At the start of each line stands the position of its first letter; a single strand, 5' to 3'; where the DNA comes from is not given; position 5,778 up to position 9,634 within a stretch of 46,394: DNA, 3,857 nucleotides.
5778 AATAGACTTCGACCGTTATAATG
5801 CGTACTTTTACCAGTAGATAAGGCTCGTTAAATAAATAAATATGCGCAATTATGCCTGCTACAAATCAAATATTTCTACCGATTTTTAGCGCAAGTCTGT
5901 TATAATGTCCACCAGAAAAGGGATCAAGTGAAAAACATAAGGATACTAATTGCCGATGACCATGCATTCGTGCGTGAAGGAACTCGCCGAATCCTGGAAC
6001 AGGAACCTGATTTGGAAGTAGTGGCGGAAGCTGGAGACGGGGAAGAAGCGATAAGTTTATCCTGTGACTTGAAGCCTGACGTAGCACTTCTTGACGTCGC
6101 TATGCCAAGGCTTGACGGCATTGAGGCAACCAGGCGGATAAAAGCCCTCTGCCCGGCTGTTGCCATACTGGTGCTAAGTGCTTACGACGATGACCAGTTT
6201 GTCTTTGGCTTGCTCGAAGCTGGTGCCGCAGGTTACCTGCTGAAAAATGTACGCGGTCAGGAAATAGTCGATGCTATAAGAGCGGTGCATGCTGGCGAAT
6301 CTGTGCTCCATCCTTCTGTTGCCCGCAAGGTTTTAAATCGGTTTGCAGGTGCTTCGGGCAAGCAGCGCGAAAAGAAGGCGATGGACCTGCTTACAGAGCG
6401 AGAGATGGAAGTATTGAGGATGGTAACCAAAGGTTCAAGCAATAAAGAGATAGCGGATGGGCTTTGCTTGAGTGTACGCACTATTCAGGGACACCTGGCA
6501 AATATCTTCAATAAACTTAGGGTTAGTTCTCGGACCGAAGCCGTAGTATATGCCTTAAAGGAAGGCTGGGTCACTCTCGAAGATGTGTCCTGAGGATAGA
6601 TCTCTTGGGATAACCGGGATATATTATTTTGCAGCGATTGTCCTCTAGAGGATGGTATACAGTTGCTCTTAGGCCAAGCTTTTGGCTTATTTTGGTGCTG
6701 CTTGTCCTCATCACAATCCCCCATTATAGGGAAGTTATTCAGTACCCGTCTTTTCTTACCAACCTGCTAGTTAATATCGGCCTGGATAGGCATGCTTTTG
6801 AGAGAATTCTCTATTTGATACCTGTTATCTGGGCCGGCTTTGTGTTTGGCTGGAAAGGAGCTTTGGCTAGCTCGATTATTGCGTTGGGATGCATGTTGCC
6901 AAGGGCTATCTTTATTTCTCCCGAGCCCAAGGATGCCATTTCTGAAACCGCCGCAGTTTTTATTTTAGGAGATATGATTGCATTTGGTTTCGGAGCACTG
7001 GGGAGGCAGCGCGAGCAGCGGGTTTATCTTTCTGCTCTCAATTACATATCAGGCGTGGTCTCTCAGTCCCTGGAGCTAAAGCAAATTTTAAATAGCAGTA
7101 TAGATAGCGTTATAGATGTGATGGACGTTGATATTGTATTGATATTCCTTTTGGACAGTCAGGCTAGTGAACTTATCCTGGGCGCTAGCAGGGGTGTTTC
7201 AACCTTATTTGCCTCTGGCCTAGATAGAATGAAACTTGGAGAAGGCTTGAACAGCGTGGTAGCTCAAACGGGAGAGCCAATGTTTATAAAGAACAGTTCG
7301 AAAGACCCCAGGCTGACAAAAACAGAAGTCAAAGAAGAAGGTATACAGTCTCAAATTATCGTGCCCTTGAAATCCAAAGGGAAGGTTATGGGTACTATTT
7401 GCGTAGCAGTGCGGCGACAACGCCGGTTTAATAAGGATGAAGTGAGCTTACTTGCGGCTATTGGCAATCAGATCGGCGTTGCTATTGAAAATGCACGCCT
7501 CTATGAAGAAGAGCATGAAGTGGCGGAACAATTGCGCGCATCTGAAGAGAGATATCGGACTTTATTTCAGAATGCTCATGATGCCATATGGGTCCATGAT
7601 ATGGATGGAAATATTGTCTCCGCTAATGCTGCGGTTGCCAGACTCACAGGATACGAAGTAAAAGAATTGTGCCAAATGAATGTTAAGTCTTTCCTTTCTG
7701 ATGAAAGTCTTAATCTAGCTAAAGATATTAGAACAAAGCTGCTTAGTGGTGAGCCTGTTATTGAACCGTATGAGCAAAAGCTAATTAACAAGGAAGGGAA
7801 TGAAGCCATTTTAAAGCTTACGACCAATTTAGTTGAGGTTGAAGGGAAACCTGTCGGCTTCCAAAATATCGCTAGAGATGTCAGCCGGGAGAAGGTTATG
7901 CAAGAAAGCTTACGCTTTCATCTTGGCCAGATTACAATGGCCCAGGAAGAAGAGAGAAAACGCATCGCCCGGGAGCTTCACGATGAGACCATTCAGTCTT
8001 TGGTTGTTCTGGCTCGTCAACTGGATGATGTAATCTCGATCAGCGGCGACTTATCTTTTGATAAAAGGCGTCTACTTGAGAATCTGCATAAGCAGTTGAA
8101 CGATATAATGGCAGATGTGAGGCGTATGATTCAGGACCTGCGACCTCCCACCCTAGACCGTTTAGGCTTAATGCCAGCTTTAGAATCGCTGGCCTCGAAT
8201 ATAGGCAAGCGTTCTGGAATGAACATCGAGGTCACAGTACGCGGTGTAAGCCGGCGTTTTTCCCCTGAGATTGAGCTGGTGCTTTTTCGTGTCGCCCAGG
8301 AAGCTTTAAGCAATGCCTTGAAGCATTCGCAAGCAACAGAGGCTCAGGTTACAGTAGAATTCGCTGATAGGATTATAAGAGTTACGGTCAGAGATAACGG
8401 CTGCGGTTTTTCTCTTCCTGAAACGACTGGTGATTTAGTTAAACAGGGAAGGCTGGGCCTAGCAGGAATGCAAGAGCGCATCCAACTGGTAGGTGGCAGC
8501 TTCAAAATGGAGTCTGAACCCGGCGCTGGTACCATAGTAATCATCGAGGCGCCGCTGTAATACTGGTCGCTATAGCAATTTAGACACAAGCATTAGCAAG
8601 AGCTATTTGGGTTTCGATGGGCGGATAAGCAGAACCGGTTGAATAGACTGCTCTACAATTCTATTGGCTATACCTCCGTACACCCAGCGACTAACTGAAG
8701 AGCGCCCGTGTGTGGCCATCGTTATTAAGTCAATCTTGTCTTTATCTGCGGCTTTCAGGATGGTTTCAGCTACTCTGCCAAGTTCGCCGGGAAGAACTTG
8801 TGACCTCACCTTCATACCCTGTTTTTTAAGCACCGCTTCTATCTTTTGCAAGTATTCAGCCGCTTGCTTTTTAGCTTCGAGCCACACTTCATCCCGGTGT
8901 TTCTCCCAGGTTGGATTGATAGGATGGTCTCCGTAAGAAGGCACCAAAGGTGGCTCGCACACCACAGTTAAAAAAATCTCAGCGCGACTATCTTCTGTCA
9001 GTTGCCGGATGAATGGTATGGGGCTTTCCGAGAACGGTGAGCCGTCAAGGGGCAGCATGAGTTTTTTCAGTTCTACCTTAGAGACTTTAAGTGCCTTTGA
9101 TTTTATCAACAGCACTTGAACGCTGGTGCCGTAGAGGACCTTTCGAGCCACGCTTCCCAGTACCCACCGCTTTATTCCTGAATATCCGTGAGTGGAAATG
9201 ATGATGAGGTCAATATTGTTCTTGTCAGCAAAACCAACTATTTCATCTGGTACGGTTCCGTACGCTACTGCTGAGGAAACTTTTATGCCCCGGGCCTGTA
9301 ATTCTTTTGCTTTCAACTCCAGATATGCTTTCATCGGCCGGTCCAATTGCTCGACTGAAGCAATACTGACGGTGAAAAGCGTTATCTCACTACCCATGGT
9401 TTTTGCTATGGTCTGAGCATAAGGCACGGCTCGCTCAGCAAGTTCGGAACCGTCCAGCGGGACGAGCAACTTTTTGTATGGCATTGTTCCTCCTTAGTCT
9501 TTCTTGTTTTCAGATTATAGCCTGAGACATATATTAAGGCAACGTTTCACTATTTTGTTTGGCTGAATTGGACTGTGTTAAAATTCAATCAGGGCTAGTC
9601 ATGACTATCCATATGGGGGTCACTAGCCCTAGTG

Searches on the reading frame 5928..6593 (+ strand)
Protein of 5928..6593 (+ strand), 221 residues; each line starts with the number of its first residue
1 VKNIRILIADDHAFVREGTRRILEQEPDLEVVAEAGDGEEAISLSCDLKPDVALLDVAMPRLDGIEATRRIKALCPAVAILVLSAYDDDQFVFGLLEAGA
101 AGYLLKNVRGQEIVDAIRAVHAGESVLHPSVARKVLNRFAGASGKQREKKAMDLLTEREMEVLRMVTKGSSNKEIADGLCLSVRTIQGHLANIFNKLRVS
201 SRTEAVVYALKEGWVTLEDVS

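Call 8: search_protein_families(library=pfam, proteins=[window:5928-6593:+], max_evalue=0.001)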
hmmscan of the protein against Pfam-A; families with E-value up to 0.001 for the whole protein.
window:5928-6593:+ (221 aa): 5 families
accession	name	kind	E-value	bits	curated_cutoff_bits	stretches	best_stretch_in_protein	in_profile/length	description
PF00072.30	Response_reg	-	2.1e-27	95.9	30.2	1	6-118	1-111/111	Response regulator receiver domain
PF00196.25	GerE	-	1.1e-20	73.5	23.5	1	154-209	2-57/57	Bacterial regulatory proteins, luxR family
PF08281.18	Sigma70_r4_2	-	0.00035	20.6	25.7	1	150-192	6-49/54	Sigma-70, region 4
PF14493.12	HTH_40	-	0.00055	20.6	27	0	160-196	3-39/89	Helix-turn-helix domain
PF04545.22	Sigma70_r4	-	0.00073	19.4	24.1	0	151-198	1-49/50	Sigma-70, region 4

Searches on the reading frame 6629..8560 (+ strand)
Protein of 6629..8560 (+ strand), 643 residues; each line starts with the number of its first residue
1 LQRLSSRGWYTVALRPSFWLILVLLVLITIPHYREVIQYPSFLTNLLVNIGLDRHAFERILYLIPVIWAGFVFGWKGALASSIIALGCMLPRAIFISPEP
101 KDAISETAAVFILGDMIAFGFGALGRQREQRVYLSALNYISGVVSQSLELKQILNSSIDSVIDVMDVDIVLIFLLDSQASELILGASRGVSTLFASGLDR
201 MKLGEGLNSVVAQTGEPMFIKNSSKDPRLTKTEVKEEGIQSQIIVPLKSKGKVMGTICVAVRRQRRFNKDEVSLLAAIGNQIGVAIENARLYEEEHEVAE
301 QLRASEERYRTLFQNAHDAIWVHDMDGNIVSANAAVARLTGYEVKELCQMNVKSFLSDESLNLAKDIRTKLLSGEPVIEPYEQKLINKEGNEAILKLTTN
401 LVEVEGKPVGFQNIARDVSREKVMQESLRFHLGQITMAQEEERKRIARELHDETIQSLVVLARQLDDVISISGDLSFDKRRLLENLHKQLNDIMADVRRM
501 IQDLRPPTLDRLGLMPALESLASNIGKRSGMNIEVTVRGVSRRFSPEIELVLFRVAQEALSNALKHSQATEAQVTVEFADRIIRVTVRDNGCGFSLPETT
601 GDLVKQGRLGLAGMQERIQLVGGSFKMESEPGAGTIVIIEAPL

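Call 8: search_protein_families(library=pfam, proteins=[window:6629-8560:+], max_evalue=0.001)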
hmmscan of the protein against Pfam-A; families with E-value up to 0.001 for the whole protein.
window:6629-8560:+ (643 aa): 10 families
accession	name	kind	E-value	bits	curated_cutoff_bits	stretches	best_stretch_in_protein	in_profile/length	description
PF13185.12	GAF_2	-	2.9e-19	70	28.6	1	148-287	2-136/136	GAF domain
PF01590.32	GAF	-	3.6e-17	63.6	22.4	1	150-286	2-133/133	GAF domain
PF02518.31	HATPase_c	-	3.6e-15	56.8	26.4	1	550-643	4-109/111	Histidine kinase-, DNA gyrase B-, and HSP90-like ATPase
PF07730.19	HisKA_3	-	1.8e-12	48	24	1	442-509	1-68/68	Histidine kinase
PF00989.32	PAS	-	4.7e-11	43.1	22.6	1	307-402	1-96/113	PAS fold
PF13188.13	PAS_8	-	6.3e-10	39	21.8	1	307-346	1-40/65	PAS domain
PF13492.12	GAF_3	-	3.6e-09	37.6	27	1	149-288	1-129/129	GAF domain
PF08448.16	PAS_4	-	2.8e-08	34.4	23.1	1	314-422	2-109/110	PAS fold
PF13426.13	PAS_9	-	3.1e-07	31.1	27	1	318-419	2-102/103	PAS domain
PF05231.19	MASE1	-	0.00092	18.8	29.8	0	5-114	177-278/299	MASE1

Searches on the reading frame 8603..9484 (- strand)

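Call 8: search_protein_families(library=pfam, proteins=[window:8603-9484:-], max_evalue=0.001)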
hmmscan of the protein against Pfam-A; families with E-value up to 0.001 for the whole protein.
window:8603-9484:- (293 aa): 1 family
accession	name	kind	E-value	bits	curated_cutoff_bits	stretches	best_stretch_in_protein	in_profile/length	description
PF00582.32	Usp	-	1.3e-41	142.8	24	2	3-128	2-141/141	Universal stress protein family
